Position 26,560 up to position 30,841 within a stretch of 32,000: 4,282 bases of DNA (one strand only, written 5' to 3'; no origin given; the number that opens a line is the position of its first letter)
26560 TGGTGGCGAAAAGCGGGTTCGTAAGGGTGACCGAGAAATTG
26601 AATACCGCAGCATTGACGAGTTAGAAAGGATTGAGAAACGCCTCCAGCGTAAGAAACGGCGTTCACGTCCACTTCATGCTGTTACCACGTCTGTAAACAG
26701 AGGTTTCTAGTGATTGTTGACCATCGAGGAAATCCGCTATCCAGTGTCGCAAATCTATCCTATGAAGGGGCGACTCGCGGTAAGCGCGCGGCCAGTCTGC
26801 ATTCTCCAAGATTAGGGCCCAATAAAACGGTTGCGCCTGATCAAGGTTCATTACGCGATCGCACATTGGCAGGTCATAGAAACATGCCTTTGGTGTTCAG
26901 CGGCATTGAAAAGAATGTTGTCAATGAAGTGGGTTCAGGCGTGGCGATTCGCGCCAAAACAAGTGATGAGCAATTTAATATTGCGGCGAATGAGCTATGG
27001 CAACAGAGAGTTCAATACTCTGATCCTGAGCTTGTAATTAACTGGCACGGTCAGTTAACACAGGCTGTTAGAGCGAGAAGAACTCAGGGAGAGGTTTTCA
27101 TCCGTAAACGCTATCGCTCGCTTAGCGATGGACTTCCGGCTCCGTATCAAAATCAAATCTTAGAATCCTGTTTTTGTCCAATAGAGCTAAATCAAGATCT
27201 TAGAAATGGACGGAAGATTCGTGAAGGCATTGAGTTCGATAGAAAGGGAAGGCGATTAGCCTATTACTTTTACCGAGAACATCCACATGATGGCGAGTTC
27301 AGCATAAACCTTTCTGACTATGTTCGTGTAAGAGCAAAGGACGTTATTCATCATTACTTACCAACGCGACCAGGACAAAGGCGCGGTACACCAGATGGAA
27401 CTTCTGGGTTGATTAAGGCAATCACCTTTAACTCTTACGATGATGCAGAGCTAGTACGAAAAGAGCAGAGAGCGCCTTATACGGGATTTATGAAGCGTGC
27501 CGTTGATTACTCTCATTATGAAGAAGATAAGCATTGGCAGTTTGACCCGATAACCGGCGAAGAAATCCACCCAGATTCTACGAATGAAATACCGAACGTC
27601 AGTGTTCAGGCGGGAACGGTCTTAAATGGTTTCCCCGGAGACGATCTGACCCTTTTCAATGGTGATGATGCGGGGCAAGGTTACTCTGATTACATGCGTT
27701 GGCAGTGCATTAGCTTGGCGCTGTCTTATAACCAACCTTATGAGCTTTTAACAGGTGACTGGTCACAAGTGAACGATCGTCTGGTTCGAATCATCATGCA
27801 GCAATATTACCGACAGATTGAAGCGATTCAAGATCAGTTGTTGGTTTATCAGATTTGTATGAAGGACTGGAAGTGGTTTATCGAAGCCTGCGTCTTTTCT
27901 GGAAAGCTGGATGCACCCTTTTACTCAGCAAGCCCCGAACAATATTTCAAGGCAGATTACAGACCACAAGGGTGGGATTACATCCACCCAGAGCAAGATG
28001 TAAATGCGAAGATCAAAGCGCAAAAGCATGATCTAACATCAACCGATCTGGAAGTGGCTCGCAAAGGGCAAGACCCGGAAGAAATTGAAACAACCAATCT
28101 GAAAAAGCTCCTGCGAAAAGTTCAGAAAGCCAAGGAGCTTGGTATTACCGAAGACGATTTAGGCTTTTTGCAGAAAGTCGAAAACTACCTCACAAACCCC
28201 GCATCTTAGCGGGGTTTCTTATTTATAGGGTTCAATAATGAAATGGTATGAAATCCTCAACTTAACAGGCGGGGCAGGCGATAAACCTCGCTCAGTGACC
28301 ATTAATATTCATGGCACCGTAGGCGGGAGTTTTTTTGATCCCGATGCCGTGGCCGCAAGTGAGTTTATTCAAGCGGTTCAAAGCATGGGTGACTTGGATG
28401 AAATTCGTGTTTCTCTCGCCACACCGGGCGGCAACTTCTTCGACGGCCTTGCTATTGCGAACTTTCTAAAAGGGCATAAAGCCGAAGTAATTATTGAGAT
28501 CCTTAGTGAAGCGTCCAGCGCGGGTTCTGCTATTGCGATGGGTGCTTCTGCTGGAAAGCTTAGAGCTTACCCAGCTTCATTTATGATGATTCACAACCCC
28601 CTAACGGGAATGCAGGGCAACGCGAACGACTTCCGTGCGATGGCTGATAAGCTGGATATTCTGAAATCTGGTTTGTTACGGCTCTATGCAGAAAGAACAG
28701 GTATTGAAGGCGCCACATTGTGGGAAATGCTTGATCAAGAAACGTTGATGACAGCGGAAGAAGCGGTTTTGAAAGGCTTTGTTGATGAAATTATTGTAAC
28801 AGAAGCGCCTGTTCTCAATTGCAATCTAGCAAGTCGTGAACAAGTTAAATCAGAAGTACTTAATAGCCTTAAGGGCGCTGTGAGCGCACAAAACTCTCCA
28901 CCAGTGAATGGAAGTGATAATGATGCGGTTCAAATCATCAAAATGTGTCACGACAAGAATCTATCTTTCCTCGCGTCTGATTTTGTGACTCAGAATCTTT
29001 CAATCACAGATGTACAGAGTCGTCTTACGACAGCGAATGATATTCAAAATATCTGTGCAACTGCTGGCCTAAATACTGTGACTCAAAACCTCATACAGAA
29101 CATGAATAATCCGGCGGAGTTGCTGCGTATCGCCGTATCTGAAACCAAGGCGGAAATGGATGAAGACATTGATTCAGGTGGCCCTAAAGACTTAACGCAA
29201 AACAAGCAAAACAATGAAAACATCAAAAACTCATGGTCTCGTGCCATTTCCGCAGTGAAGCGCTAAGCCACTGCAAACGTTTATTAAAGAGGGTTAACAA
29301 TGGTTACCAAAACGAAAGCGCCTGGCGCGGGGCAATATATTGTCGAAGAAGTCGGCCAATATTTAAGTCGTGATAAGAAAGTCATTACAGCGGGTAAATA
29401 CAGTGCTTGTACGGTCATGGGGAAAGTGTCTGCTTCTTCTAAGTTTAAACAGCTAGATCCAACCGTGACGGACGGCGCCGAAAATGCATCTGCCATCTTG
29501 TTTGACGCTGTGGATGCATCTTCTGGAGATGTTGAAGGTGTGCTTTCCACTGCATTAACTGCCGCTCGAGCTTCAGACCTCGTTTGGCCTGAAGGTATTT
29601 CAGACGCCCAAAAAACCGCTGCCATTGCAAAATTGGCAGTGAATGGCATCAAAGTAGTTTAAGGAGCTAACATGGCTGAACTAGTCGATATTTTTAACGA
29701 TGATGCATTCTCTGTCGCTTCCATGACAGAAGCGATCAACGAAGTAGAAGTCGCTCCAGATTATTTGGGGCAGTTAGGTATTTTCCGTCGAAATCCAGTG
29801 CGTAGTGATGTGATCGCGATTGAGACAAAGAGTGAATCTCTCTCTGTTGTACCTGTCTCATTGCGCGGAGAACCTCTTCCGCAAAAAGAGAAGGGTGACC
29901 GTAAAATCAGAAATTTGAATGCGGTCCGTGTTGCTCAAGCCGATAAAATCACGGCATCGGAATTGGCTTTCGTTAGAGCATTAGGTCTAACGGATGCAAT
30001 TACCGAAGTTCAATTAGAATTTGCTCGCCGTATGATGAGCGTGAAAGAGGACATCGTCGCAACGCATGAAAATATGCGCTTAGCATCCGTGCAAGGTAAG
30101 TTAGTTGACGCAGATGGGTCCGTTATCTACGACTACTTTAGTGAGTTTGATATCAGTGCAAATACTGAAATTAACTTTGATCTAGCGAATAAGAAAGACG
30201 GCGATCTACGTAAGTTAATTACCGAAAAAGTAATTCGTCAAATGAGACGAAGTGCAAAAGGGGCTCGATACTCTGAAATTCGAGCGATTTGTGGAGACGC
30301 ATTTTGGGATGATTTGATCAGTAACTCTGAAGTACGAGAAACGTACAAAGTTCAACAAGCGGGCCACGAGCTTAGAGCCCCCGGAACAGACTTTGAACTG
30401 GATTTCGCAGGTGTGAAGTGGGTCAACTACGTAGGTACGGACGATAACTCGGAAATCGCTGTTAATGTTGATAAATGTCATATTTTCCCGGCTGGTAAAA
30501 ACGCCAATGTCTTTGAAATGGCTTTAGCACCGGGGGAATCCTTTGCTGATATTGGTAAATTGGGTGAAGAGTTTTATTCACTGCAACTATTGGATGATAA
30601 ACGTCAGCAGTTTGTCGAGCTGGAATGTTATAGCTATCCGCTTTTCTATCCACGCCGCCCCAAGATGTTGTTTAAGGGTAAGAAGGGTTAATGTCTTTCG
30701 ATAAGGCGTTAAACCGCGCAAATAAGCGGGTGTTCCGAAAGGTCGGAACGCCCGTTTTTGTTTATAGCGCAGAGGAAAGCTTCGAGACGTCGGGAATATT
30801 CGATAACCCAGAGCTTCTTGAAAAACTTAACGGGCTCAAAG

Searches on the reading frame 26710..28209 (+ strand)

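Call 9: search_protein_families(library=phrogs, proteins=[window:26710-28209:+], max_evalue=0.001)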
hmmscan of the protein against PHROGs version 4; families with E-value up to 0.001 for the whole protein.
window:26710-28209:+ (499 aa): 2 families
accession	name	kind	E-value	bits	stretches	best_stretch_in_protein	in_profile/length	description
phrog_21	-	head and packaging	5.4e-67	227.5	1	10-482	34-505/1362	portal protein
phrog_537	-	head and packaging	1.2e-22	81.2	1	296-482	25-207/233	portal protein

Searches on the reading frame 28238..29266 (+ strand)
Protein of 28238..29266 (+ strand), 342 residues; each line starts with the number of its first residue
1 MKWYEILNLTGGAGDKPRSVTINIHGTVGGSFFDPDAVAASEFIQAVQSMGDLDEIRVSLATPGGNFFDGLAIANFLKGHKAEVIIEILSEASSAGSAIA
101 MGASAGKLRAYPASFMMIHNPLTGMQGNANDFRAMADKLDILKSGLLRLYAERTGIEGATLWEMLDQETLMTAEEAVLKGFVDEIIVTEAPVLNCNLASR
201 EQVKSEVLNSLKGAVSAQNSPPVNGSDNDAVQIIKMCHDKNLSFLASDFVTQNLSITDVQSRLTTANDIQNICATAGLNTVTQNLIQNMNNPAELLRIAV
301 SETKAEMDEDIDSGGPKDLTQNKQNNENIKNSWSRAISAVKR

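Call 9: search_protein_families(library=phrogs, proteins=[window:28238-29266:+], max_evalue=0.001)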
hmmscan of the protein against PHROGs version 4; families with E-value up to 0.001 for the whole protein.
window:28238-29266:+ (342 aa): 11 families
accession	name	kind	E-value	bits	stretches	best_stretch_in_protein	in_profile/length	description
phrog_94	-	head and packaging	4.9e-51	176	1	18-336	79-408/622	head maturation protease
phrog_133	-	head and packaging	3e-41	142.8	1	14-300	15-291/668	head maturation protease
phrog_3348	-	unknown function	4.5e-41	142.4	1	2-332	23-366/386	-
phrog_2976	-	head and packaging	1.1e-40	141.6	1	2-227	7-219/394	head maturation protease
phrog_1684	-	head and packaging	4.7e-36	125.7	1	19-189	40-206/284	head maturation protease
phrog_53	-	head and packaging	2.2e-16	61.2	1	21-295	78-388/583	head maturation protease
phrog_1827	-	other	3.3e-12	47.2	1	42-138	41-135/202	ATP-dependent protease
phrog_33547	-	unknown function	7.6e-11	42.6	1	23-205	3-178/357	-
phrog_13984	-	unknown function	2.7e-07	31.8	1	37-104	44-111/123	-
phrog_23753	-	head and packaging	7e-07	30.1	1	53-187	41-173/298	head maturation protease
phrog_20705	-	head and packaging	2.3e-05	23.9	1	52-218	209-379/690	virion structural protein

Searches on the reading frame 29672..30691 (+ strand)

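Call 9: search_protein_families(library=phrogs, proteins=[window:29672-30691:+], max_evalue=0.001)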
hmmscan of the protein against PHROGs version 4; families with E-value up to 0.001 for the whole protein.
window:29672-30691:+ (339 aa): 1 family
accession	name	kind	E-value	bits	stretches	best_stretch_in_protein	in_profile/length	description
phrog_29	-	head and packaging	1.2e-44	154.3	1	7-337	23-357/439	major head protein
